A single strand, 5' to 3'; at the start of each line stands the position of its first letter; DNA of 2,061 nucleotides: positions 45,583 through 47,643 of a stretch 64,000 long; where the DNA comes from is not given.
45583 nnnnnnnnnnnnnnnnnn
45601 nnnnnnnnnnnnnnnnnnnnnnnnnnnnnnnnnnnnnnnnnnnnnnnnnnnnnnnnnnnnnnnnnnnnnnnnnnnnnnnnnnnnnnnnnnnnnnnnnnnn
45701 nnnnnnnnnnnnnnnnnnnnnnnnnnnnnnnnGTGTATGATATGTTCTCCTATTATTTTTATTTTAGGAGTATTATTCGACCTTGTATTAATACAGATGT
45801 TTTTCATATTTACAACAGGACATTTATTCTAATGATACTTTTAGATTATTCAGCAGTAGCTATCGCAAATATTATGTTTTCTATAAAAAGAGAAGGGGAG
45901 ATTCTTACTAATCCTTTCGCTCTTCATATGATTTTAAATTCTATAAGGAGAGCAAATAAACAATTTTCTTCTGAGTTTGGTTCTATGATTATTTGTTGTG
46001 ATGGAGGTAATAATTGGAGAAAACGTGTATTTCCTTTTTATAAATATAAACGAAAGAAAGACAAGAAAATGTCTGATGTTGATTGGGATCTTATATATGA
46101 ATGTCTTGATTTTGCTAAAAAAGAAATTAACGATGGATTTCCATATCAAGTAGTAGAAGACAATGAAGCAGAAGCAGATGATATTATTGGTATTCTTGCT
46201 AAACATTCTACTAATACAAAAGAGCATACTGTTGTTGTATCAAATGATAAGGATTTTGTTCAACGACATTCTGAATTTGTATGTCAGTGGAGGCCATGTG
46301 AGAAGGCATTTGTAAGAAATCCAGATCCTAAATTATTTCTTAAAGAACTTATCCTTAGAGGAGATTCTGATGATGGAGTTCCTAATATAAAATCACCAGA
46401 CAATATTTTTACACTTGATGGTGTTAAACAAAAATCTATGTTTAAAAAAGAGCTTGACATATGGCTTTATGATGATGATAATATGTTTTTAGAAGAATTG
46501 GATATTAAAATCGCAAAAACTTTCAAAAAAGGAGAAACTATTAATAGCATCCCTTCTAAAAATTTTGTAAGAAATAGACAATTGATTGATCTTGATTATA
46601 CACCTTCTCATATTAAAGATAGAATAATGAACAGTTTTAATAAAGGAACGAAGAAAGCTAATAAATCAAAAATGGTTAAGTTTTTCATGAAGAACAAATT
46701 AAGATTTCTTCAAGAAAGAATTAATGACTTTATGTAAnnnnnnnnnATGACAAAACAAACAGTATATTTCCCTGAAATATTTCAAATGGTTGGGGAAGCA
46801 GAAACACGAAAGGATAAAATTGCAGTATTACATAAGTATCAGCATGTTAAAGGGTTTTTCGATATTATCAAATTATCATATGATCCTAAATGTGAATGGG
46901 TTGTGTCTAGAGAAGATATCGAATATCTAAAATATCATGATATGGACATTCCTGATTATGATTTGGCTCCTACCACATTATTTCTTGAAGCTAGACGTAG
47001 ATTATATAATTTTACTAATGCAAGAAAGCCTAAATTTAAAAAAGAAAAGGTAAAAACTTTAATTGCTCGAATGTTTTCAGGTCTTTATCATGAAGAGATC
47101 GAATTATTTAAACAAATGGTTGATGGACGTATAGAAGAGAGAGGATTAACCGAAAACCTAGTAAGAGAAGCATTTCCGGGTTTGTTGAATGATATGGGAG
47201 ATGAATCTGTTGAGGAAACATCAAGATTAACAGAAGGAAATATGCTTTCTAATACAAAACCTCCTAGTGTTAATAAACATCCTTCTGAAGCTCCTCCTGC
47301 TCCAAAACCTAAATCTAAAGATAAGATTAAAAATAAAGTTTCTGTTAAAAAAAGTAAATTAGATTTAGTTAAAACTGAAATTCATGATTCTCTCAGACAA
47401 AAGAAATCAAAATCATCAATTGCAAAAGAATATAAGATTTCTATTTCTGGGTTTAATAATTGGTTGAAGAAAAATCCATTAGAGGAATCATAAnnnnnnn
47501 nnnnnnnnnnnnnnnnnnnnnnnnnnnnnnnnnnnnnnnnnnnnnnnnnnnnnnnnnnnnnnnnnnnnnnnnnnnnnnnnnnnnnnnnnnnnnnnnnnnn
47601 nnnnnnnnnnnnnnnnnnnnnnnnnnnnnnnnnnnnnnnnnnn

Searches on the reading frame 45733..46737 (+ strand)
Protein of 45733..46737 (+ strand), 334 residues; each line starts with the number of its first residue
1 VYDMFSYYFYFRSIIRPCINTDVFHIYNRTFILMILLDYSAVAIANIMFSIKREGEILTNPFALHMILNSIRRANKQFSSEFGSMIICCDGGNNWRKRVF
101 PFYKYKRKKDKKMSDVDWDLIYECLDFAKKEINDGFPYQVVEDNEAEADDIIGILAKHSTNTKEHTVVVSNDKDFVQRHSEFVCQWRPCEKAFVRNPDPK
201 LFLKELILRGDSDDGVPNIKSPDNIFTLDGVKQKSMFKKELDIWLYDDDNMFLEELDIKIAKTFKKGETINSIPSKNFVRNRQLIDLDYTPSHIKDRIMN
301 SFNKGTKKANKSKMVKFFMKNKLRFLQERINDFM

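Call 64: search_protein_families(library=phrogs, proteins=[window:45733-46737:+], max_evalue=0.00001)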
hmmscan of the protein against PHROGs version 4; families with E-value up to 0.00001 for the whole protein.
window:45733-46737:+ (334 aa): 1 family
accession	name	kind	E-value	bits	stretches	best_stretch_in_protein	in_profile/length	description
phrog_107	-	DNA, RNA and nucleotide metabolism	1.6e-44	153.9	1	35-334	122-407/542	exonuclease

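Call 85: search_protein_families(library=pfam, proteins=[window:45733-46737:+], max_evalue=0.01)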
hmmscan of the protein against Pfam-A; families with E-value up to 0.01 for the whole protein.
window:45733-46737:+ (334 aa): 2 families
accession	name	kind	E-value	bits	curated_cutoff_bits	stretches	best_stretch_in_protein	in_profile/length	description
PF02739.22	5_3_exonuc_N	-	2.9e-15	56.8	34.3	1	63-187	32-146/164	5'-3' exonuclease, N-terminal resolvase-like domain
PF09293.15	RNaseH_C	-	2e-11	44.8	25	1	206-333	10-124/124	T4 RNase H, C terminal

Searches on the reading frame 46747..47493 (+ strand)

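Call 64: search_protein_families(library=phrogs, proteins=[window:46747-47493:+], max_evalue=0.00001)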
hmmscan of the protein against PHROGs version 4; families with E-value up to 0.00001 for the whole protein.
window:46747-47493:+ (248 aa): 1 family
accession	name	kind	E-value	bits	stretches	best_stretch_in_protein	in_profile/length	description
phrog_461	-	unknown function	8.7e-17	62.4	1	5-146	9-146/152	-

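Call 85: search_protein_families(library=pfam, proteins=[window:46747-47493:+], max_evalue=0.01)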
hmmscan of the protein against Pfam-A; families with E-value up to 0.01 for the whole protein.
window:46747-47493:+ (248 aa): 1 family
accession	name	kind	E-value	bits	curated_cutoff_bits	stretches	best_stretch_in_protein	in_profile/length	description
PF20025.4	DUF6433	-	2.8e-10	40.6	38.9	1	11-130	1-114/115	Family of unknown function (DUF6433)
